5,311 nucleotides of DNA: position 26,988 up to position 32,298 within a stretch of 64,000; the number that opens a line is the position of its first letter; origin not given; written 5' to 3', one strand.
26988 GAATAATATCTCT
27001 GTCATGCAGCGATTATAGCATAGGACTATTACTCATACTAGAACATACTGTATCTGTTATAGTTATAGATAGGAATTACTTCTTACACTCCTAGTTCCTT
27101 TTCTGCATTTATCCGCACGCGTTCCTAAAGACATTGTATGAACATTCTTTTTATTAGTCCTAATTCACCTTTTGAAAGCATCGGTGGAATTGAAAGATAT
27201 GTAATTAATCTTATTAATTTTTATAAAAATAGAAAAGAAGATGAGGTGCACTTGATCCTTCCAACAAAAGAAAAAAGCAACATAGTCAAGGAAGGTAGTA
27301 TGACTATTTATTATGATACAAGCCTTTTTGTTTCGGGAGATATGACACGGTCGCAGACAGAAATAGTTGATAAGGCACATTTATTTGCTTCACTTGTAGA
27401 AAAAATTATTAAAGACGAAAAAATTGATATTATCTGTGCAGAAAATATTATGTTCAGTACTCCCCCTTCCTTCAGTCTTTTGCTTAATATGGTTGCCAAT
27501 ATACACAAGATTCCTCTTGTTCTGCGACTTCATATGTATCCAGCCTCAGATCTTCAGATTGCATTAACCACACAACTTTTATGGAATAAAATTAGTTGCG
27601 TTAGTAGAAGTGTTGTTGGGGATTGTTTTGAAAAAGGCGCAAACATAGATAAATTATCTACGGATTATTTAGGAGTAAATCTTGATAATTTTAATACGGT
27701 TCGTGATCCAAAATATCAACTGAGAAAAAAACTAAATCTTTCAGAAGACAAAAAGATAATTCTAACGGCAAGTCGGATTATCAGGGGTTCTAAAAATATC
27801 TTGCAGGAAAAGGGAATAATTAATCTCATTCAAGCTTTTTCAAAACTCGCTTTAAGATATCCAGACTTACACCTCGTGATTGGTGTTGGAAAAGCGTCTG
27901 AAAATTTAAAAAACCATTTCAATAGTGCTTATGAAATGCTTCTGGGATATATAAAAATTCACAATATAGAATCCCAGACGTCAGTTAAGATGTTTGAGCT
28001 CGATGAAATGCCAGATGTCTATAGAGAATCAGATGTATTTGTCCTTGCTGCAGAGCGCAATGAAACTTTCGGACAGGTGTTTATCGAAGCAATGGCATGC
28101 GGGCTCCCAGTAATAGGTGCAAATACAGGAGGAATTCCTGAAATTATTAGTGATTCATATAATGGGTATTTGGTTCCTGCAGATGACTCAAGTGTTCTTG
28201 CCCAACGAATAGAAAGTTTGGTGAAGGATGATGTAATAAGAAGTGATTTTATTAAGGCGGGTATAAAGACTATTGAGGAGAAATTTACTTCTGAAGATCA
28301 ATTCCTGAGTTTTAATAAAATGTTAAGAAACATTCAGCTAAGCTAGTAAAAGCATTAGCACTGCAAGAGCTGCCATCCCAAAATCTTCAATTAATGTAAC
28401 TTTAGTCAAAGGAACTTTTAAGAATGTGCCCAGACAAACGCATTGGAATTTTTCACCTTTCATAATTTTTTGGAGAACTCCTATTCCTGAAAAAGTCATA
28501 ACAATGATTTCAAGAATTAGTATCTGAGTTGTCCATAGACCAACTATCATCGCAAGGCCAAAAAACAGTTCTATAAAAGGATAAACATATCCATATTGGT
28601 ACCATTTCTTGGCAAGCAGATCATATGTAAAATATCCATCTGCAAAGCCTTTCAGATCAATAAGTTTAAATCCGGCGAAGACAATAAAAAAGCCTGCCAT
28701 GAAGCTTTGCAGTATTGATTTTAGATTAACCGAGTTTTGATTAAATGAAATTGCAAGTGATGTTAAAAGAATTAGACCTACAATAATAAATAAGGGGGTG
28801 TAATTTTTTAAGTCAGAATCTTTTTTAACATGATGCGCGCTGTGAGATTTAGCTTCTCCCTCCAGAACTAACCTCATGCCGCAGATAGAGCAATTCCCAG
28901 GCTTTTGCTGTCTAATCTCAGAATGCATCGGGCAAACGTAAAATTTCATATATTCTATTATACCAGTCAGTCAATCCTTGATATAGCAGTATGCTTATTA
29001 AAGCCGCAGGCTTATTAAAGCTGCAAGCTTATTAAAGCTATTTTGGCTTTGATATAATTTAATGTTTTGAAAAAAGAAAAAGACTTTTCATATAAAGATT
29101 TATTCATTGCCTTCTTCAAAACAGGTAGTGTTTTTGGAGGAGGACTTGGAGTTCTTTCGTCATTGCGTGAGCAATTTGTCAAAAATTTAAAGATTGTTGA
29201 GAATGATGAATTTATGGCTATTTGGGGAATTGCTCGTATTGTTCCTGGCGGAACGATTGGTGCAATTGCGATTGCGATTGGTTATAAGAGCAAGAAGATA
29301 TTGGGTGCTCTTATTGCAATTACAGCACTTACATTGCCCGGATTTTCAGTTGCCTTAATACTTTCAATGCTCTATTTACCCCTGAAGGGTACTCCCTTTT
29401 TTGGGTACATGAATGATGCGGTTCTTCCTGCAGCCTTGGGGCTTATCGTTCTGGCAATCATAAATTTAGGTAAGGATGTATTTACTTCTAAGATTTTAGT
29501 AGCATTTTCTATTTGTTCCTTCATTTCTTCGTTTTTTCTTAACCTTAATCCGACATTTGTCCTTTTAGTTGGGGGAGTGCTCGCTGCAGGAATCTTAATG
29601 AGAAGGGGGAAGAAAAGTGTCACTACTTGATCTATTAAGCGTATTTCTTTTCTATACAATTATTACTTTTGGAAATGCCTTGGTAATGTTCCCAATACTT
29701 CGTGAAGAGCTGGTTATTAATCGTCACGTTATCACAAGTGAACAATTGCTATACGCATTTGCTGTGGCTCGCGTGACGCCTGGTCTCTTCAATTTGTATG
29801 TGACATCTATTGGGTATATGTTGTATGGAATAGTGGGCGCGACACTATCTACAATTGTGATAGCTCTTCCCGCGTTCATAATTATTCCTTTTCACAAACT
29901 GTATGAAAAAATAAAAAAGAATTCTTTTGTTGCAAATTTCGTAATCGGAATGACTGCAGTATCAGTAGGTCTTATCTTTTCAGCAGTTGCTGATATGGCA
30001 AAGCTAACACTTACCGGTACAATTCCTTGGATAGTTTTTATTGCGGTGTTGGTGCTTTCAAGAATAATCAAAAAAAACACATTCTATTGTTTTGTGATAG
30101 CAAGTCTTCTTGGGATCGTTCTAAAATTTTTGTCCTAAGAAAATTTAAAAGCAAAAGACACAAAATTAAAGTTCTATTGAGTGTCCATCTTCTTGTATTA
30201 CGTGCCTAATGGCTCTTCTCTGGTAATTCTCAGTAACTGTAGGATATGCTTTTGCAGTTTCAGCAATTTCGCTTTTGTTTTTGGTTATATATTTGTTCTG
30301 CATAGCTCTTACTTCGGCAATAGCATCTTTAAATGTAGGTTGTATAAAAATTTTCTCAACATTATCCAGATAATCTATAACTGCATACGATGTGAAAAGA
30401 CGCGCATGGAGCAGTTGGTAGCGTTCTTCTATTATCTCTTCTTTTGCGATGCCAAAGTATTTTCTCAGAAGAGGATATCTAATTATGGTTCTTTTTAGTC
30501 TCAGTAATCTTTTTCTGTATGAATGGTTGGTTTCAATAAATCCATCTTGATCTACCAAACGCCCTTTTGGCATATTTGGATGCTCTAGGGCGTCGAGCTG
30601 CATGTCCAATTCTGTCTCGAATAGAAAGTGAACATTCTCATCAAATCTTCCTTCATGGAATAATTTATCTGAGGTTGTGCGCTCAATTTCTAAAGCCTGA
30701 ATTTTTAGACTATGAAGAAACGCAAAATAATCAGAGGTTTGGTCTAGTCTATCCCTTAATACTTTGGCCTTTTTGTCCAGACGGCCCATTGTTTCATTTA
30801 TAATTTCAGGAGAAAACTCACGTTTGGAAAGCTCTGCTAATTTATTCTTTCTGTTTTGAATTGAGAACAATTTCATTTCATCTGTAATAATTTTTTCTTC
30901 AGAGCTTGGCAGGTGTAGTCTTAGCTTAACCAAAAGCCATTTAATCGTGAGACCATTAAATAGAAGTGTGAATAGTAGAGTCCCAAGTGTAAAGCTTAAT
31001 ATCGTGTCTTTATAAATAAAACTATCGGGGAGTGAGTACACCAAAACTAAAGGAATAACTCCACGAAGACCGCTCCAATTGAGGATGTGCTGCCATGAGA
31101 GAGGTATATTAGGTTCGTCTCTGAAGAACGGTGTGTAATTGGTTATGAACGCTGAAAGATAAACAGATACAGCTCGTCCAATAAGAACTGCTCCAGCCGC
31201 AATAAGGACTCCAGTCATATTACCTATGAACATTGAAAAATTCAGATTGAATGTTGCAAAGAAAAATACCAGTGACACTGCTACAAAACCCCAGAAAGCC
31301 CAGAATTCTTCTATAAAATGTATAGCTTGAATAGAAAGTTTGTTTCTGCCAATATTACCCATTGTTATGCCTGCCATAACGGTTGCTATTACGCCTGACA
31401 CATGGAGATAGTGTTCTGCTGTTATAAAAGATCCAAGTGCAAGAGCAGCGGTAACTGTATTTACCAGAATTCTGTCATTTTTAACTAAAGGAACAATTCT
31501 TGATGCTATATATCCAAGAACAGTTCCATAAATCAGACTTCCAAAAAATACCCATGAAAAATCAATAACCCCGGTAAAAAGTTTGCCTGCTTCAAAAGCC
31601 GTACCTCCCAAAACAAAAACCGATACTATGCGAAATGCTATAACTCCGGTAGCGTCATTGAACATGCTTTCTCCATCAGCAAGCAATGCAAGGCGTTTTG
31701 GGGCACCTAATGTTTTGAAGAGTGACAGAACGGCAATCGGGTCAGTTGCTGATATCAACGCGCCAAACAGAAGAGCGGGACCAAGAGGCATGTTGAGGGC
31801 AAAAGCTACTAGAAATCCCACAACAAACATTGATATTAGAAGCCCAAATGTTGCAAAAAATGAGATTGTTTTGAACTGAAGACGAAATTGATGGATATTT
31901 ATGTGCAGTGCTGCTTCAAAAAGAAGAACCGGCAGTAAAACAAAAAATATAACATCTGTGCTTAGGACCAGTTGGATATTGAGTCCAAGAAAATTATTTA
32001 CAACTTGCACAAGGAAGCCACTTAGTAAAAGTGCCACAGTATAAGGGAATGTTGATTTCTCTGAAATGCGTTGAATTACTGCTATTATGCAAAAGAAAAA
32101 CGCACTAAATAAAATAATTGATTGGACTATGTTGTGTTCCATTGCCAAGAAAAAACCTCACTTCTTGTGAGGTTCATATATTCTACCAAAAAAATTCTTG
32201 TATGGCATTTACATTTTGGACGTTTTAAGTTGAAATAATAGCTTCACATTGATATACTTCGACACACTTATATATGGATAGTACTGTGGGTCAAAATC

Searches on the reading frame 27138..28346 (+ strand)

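Call 18: search_protein_families(library=pfam, proteins=[window:27138-28346:+], max_evalue=0.001)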
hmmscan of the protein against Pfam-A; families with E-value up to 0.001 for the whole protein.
window:27138-28346:+ (402 aa): 4 families
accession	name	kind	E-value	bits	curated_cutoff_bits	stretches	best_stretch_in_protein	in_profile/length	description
PF00534.26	Glycos_transf_1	-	1.7e-30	106.3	26.4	1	195-377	5-171/172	Glycosyl transferases group 1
PF13692.12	Glyco_trans_1_4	-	2.7e-23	83.3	27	1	223-364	13-142/142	Glycosyl transferases group 1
PF13524.12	Glyco_trans_1_2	-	1.5e-05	25.5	25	1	288-386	37-136/144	Glycosyl transferase-like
PF13439.12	Glyco_transf_4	-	6.6e-05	23.4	28.5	1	15-183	1-169/170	Glycosyltransferase Family 4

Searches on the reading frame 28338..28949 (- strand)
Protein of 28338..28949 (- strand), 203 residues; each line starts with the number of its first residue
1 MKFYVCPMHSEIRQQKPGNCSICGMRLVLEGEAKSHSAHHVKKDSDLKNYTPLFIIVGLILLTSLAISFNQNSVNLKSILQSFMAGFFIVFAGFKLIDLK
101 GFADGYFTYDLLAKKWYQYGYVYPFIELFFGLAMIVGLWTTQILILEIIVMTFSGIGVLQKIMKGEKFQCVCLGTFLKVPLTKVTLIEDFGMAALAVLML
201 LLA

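Call 53: search_protein_families(library=pfam, proteins=[window:28338-28949:-], max_evalue=0.05)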
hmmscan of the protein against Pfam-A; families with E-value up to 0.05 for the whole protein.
window:28338-28949:- (203 aa): 3 families
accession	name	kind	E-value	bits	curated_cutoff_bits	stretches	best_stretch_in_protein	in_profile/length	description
PF19335.5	HMBD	-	9.9e-12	45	23.6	1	3-28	1-26/28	Heavy metal binding domain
PF07291.16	MauE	-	5.2e-11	43.4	27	1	77-201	5-127/128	Methylamine utilisation protein MauE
PF07681.17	DoxX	-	0.048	14.7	23.6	1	82-153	7-78/85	DoxX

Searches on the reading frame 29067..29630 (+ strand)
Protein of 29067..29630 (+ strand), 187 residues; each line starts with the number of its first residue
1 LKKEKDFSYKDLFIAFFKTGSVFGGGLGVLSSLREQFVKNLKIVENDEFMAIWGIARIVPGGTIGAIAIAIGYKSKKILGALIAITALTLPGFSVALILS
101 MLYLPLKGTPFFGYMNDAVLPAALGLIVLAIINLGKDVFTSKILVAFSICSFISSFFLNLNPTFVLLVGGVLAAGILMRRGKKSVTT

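Call 53: search_protein_families(library=pfam, proteins=[window:29067-29630:+], max_evalue=0.05)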
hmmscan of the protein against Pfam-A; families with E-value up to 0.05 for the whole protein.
window:29067-29630:+ (187 aa): 1 family
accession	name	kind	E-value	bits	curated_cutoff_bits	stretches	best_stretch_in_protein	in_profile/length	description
PF02417.20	Chromate_transp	-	1.2e-28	100.7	28.6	1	11-173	2-165/166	Chromate transporter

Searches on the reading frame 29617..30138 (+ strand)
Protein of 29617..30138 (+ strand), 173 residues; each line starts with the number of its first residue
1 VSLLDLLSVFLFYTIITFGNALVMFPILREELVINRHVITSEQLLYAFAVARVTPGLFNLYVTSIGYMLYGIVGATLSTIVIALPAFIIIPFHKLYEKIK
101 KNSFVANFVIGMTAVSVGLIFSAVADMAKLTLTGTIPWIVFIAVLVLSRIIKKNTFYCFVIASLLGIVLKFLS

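Call 53: search_protein_families(library=pfam, proteins=[window:29617-30138:+], max_evalue=0.05)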
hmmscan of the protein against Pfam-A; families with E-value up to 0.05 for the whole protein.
window:29617-30138:+ (173 aa): 2 families
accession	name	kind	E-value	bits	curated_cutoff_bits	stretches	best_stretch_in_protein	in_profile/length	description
PF02417.20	Chromate_transp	-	3.7e-28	99.1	28.6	1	5-167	2-166/166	Chromate transporter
PF03994.20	DUF350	-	0.012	16.2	26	1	66-151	8-91/133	Domain of Unknown Function (DUF350)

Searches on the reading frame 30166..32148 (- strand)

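Call 17: search_protein_families(library=pfam, proteins=[window:30166-32148:-], max_evalue=0.001)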
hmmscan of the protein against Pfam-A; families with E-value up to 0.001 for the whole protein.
window:30166-32148:- (660 aa): 1 family
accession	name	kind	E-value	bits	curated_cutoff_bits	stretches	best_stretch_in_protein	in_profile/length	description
PF00999.27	Na_H_Exchanger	-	1.9e-56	192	26.2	1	21-408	8-375/375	Sodium/hydrogen exchanger, transmembrane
